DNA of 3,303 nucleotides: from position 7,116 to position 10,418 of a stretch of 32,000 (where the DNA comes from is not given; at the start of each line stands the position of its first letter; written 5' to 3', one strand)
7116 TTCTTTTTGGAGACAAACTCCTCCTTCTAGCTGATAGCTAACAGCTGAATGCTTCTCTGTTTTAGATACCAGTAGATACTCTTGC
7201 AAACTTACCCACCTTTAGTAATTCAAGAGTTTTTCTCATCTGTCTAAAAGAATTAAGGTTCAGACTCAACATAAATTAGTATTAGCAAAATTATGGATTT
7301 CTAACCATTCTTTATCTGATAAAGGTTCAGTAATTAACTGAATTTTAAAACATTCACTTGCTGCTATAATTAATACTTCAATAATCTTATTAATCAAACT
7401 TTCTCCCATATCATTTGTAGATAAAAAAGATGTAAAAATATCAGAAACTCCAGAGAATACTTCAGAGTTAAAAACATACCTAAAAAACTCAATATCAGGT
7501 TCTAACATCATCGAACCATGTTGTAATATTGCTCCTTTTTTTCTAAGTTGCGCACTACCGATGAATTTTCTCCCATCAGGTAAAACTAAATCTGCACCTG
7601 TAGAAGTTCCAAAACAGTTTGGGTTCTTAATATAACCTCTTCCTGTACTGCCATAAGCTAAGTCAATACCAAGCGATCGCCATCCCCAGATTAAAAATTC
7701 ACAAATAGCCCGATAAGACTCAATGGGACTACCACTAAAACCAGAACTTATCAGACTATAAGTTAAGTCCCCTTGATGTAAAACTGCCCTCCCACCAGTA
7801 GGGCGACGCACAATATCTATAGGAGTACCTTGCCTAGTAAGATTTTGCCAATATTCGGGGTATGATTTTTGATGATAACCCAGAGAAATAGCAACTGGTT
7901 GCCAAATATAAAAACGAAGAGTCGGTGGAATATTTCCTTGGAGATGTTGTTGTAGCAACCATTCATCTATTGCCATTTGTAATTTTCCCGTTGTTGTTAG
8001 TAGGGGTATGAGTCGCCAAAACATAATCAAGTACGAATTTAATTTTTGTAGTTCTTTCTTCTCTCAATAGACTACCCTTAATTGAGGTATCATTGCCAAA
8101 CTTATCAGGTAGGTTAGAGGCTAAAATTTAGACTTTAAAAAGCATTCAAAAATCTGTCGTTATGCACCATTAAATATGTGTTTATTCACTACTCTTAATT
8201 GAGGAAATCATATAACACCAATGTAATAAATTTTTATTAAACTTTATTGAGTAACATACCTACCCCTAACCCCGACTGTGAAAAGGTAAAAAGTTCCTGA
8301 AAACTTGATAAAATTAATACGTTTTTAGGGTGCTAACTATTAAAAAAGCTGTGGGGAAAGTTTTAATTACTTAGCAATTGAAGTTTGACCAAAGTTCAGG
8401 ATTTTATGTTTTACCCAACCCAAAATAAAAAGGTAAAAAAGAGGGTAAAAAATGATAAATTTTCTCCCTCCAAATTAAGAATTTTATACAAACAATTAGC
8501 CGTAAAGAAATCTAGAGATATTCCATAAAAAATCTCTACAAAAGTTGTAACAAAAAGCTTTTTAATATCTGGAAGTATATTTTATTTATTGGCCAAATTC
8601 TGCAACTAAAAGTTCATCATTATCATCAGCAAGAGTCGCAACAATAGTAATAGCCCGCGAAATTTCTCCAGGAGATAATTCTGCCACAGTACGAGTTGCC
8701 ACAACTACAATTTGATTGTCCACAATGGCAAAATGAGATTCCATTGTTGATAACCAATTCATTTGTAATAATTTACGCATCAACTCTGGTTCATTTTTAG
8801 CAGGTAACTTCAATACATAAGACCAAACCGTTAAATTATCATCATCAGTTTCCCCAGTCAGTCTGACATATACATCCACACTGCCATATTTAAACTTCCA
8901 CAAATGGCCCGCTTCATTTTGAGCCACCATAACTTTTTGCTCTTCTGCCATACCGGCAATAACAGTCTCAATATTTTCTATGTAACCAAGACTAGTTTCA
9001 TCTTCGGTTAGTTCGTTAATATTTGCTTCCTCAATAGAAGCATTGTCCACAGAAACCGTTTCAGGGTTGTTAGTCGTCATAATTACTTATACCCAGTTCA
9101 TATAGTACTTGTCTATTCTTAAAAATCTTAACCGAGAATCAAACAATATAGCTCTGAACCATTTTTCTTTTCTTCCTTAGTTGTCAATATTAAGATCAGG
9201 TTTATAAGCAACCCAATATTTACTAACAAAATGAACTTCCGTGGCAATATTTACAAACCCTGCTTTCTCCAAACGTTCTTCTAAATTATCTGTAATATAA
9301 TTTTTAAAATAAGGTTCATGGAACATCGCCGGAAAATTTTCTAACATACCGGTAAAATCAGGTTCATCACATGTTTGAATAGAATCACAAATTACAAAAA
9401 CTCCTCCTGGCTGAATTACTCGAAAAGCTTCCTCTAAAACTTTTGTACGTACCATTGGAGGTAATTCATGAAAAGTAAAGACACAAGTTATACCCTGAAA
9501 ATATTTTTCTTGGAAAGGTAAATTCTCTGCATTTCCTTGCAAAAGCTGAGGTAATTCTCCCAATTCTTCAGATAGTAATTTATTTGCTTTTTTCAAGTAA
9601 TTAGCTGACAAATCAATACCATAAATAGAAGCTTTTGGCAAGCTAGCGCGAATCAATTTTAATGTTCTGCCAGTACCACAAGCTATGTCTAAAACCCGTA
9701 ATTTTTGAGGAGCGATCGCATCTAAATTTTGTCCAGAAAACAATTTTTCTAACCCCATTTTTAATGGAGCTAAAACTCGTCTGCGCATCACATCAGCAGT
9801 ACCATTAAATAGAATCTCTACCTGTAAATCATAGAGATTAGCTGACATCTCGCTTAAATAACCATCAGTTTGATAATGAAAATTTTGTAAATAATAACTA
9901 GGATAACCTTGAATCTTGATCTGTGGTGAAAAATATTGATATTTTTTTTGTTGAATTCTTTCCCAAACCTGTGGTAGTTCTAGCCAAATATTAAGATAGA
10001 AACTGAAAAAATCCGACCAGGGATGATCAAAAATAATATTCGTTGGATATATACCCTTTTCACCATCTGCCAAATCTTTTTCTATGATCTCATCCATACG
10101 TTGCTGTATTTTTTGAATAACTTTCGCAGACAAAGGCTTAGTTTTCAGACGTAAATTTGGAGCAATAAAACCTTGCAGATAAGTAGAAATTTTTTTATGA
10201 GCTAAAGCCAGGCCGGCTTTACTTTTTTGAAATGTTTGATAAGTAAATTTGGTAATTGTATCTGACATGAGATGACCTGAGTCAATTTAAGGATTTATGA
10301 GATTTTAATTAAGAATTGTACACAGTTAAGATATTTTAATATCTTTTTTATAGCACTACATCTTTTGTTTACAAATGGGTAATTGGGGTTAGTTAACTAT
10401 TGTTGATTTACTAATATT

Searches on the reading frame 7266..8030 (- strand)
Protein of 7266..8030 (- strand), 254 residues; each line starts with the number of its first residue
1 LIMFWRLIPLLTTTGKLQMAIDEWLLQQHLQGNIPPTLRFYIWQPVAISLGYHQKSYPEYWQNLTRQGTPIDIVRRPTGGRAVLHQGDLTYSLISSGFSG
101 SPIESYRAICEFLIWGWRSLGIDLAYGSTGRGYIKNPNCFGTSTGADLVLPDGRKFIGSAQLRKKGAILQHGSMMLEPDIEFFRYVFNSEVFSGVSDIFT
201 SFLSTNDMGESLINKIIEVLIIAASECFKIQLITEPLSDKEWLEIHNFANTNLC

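Call 71: search_protein_families(library=pfam, proteins=[window:7266-8030:-], max_evalue=0.001)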
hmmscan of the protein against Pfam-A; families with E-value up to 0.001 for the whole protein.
window:7266-8030:- (254 aa): 2 families
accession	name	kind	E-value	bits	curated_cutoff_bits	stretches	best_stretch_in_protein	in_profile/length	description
PF21948.1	LplA-B_cat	-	9.3e-29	101.2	27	1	17-188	4-158/200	Lipoyl protein ligase A/B catalytic domain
PF03099.24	BPL_LplA_LipB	-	3.7e-17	62.9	21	1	56-179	7-133/133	Biotin/lipoate A/B protein ligase family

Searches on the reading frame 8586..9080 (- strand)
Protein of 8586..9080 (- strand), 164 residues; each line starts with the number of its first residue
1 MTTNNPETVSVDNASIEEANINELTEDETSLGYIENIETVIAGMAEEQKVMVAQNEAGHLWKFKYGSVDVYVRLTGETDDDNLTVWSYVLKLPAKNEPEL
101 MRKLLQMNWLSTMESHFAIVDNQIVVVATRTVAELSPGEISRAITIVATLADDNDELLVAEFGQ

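Call 71: search_protein_families(library=pfam, proteins=[window:8586-9080:-], max_evalue=0.001)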
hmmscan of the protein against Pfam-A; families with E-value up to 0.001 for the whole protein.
window:8586-9080:- (164 aa): 2 families
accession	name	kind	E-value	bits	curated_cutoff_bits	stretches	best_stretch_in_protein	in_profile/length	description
PF10722.14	YbjN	-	9.8e-18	65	22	1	45-156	11-122/126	Putative bacterial sensory transduction regulator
PF22551.1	TY-Chap1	-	6.6e-09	35.9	27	1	55-163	21-125/132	T3SS (YopN, CesT) and YbjN peptide-binding chaperone 1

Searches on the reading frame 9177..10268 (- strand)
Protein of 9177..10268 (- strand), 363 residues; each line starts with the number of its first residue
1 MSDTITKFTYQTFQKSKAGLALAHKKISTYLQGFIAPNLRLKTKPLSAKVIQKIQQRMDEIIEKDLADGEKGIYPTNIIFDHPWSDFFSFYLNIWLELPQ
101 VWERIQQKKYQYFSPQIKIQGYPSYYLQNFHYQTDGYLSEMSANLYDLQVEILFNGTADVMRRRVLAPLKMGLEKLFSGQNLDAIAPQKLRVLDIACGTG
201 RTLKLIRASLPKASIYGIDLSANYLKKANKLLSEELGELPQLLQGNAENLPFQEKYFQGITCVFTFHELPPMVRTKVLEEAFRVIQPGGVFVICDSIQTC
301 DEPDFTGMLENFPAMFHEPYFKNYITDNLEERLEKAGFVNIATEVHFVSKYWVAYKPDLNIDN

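Call 71: search_protein_families(library=pfam, proteins=[window:9177-10268:-], max_evalue=0.001)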
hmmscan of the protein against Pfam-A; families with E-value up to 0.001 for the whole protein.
window:9177-10268:- (363 aa): 6 families
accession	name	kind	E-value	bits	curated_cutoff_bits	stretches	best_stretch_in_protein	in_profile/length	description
PF13649.12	Methyltransf_25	-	1.5e-20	74.1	27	1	192-289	1-97/97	Methyltransferase domain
PF08241.18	Methyltransf_11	-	6.3e-19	68.9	21.2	1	193-293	1-95/95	Methyltransferase domain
PF01209.24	Ubie_methyltran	-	8.1e-16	58.5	20.1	1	190-295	49-153/233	ubiE/COQ5 methyltransferase family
PF13847.12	Methyltransf_31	-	3.1e-15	56.6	27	1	189-298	4-121/145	Methyltransferase domain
PF08242.18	Methyltransf_12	-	6.8e-14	52.8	30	1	193-291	1-98/98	Methyltransferase domain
PF13489.12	Methyltransf_23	-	1.6e-13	51.2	27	1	185-342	19-163/164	Methyltransferase domain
